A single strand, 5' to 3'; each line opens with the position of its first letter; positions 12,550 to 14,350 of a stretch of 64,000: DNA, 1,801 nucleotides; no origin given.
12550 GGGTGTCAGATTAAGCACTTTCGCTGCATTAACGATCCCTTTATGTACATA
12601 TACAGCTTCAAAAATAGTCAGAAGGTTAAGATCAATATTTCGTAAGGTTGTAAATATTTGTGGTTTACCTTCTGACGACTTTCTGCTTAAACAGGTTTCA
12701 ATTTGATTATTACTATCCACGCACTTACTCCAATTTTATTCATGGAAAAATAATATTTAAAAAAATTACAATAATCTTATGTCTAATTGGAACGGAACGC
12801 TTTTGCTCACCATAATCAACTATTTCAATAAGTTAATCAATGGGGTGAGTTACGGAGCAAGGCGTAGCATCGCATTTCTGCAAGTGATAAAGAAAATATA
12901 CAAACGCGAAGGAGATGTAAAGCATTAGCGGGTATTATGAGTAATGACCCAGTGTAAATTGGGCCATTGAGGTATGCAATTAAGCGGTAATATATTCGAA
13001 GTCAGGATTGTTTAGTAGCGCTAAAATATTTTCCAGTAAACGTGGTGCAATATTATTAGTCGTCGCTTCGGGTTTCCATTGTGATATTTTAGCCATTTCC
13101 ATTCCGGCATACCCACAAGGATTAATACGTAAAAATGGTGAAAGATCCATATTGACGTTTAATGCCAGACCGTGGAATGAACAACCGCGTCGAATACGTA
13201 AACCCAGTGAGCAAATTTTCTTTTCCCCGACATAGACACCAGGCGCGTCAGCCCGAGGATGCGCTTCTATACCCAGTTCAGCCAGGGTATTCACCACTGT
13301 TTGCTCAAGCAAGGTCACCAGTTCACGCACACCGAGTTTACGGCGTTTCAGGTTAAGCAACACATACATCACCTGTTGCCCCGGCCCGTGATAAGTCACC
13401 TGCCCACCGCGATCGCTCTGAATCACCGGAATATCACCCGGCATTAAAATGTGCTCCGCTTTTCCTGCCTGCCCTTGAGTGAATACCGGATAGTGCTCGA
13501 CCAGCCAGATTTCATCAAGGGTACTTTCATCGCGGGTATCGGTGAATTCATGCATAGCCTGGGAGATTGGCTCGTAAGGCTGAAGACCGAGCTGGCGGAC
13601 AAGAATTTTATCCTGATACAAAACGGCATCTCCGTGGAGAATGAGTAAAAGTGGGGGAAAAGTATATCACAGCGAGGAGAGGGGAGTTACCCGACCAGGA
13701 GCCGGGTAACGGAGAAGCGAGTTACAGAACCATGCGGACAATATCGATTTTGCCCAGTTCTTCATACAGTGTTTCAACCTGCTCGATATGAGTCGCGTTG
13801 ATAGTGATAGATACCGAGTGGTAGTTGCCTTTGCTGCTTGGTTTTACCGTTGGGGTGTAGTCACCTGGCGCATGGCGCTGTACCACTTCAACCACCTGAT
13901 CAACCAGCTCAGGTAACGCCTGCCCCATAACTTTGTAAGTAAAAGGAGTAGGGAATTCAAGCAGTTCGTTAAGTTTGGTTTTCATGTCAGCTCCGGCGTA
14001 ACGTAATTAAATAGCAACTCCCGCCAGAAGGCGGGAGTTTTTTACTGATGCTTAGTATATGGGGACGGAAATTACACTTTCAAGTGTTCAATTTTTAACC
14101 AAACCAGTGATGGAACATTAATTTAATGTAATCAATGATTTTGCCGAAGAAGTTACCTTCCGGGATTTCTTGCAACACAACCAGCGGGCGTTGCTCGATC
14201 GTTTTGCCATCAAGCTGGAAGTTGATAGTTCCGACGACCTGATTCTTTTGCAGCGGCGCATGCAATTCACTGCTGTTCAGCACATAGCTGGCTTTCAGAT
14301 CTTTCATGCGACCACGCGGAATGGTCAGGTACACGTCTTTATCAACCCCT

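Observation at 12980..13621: lipB initiates at TTG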

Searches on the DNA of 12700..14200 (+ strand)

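Call 3: search_dna_similar(query=window:12900-13750:+, collection=ecoli_genomes, mode=near, max_rows=10)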
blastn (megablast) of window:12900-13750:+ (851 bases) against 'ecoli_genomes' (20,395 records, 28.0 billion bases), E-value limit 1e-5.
Records with a match: 5424; places in all: 5434; records where one place covers at least 80% of the query: 5424.
Genomes with a match: 5424 of 5426; with a place that covers at least 80% of the query: 5424. Places per genome that has any: lowest 1, median 1, highest 2. On chromosomes: 5432 places; on plasmids: 2.
Best place of each record, by identity: >=99% 1543; 95-99% 3881.
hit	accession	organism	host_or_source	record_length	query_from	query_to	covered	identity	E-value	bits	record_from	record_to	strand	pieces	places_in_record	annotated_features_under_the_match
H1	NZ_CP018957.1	Escherichia coli strain Ecol_316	Homo sapiens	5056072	1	851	100%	99.5%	0e+0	1550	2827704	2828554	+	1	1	lipB: lipoyl(octanoyl) transferase LipB | ybeD: DUF493 family protein YbeD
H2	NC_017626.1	Escherichia coli 042 strain 042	-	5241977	1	851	100%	99.5%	0e+0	1550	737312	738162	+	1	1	lipB: lipoyl(octanoyl) transferase LipB | ybeD: DUF493 family protein YbeD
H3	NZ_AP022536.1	Escherichia coli strain THO-008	Homo sapiens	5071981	1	851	100%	99.5%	0e+0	1550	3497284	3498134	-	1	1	lipB: lipoyl(octanoyl) transferase LipB | ybeD: DUF493 family protein YbeD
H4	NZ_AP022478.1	Escherichia coli strain STN0717-11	-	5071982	1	851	100%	99.5%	0e+0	1550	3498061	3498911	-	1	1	lipB: lipoyl(octanoyl) transferase LipB | ybeD: DUF493 family protein YbeD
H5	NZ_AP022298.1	Escherichia coli strain BEC1-S17-ESBL-09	-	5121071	1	851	100%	99.5%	0e+0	1550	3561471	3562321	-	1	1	lipB: lipoyl(octanoyl) transferase LipB | ybeD: DUF493 family protein YbeD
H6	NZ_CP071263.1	Escherichia coli strain MEI003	Outdoors environment of a veterinary ...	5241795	1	851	100%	99.5%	0e+0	1550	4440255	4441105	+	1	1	lipB: lipoyl(octanoyl) transferase LipB | ybeD: DUF493 family protein YbeD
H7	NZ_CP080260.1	Escherichia coli strain 135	Chicken fecal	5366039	1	851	100%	99.5%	0e+0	1550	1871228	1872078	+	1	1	lipB: lipoyl(octanoyl) transferase LipB | ybeD: DUF493 family protein YbeD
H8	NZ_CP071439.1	Escherichia coli strain EcPNK004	Homo sapiens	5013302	1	851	100%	99.5%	0e+0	1550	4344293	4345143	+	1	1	lipB: lipoyl(octanoyl) transferase LipB | ybeD: DUF493 family protein YbeD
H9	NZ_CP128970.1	Escherichia coli strain TUM1886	missing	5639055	1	851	100%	99.5%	0e+0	1550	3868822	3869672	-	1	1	lipB: lipoyl(octanoyl) transferase LipB | ybeD: DUF493 family protein YbeD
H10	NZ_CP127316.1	Escherichia coli strain Ch1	Gallus gallus domesticus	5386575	1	851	100%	99.5%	0e+0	1550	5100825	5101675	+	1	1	lipB: lipoyl(octanoyl) transferase LipB | ybeD: DUF493 family protein YbeD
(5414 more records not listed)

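Call 7: get_annotated_region(hit=H2, flank=3000)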
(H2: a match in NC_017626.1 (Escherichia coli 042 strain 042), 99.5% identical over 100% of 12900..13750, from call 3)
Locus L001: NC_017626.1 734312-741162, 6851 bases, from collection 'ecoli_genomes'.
description: Escherichia coli 042, complete sequence
organism: Escherichia coli 042 strain 042 (NCBI taxid 216592)
replicon: chromosome; assembly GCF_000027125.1
host: -; source: -; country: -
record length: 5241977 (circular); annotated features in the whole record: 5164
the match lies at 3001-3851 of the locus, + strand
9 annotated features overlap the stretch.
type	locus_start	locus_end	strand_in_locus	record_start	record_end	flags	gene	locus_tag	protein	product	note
CDS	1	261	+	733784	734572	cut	-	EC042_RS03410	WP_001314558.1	deaminated glutathione amidase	-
CDS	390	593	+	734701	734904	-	tatE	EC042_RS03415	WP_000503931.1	twin-arginine translocase subunit TatE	-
CDS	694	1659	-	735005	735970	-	lipA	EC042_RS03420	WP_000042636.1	lipoyl synthase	-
CDS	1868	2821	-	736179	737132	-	ybeF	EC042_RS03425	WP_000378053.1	YbeF family transcriptional regulator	-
CDS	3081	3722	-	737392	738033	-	lipB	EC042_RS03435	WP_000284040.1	lipoyl(octanoyl) transferase LipB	-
CDS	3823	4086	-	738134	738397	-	ybeD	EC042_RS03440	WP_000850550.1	DUF493 family protein YbeD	-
CDS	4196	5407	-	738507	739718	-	dacA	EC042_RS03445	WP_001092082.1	D-alanyl-D-alanine carboxypeptidase DacA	-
CDS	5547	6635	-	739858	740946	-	rlpA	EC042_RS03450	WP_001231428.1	endolytic peptidoglycan transglycosylase RlpA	-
CDS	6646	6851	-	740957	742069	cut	mrdB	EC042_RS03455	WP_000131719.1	peptidoglycan glycosyltransferase MrdB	rod shape-determining protein RodA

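Call 45: search_rna_families(source=window, start=12700, end=14200, threshold=evalue, max_evalue=1)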
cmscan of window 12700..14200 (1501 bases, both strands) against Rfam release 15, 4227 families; matches with E-value up to 1: 1.
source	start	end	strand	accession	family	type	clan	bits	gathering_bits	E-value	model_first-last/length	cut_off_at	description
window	13970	14044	+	RF00513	Trp_leader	Cis-reg; leader;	-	18.9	41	0.9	1-100/100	no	Tryptophan operon leader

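Call 47: search_dna_similar(query=window:13598-13646:-, collection=ecoli_genomes, mode=near, max_rows=12, rows=spread)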
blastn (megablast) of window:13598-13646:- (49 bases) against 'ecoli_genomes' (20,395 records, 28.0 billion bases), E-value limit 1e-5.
Records with a match: 5424; places in all: 5432; records where one place covers at least 80% of the query: 5424.
Genomes with a match: 5424 of 5426; with a place that covers at least 80% of the query: 5424. Places per genome that has any: lowest 1, median 1, highest 2. On chromosomes: 5430 places; on plasmids: 2.
Best place of each record, by identity: >=99% 5194; 95-99% 230.
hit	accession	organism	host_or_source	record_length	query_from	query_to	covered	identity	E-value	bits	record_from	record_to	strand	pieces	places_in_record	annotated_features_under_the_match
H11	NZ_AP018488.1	Escherichia coli O157:H7 strain PV15-279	Homo sapiens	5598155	1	49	100%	100.0%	2e-16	92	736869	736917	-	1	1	lipB: lipoyl(octanoyl) transferase LipB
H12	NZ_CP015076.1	Escherichia coli strain Ecol_448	Homo sapiens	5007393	1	49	100%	100.0%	2e-16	92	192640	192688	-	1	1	lipB: lipoyl(octanoyl) transferase LipB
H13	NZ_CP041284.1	Escherichia coli strain 54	cow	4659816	1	49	100%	100.0%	2e-16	92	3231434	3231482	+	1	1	lipB: lipoyl(octanoyl) transferase LipB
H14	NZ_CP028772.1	Escherichia coli strain A2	Platypus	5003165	1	49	100%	100.0%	2e-16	92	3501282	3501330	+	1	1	lipB: lipoyl(octanoyl) transferase LipB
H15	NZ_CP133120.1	Escherichia coli O157:H7 strain PNUSAE145590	missing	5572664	1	49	100%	100.0%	2e-16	92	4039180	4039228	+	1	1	lipB: lipoyl(octanoyl) transferase LipB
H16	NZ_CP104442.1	Escherichia coli strain HBUT-L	missing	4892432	1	49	100%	100.0%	2e-16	92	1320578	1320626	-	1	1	lipB: lipoyl(octanoyl) transferase LipB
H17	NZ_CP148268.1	Escherichia coli strain Z1323PEC0014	Dog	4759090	1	49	100%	100.0%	2e-16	92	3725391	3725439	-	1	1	lipB: lipoyl(octanoyl) transferase LipB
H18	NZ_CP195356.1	Escherichia coli strain 24AR0180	Homo sapiens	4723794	1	49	100%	100.0%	2e-16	92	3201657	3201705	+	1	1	lipB: lipoyl(octanoyl) transferase LipB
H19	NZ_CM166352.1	Escherichia coli strain CH4784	Homo sapiens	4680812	1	49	100%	100.0%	2e-16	92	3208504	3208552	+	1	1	lipB: lipoyl(octanoyl) transferase LipB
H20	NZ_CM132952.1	Escherichia coli strain 167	Homo sapiens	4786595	1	49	100%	100.0%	2e-16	92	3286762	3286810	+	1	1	lipB: lipoyl(octanoyl) transferase LipB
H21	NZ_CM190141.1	Escherichia coli strain 22184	Homo sapiens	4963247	1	49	100%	100.0%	2e-16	92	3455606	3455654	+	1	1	lipB: lipoyl(octanoyl) transferase LipB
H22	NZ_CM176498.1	Escherichia coli strain Eco_23-2678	African Green Monkey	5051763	1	49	100%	98.0%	7e-15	86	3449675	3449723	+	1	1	lipB: lipoyl(octanoyl) transferase LipB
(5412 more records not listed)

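Call 48: get_annotated_region(hit=H22, flank=60)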
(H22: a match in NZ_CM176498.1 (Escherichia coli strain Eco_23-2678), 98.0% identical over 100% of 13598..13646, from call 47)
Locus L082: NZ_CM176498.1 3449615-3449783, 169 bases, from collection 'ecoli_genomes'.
description: Escherichia coli strain Eco_23-2678 chromosome, whole genome shotgun sequence
organism: Escherichia coli strain Eco_23-2678 (NCBI taxid 562)
replicon: chromosome; assembly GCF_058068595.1
host: African Green Monkey; source: Lung swab; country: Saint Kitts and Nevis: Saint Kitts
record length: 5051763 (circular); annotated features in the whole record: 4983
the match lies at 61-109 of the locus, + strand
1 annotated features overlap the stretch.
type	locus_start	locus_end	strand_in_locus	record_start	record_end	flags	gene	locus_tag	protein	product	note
CDS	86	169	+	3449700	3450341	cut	lipB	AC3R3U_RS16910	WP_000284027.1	lipoyl(octanoyl) transferase LipB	-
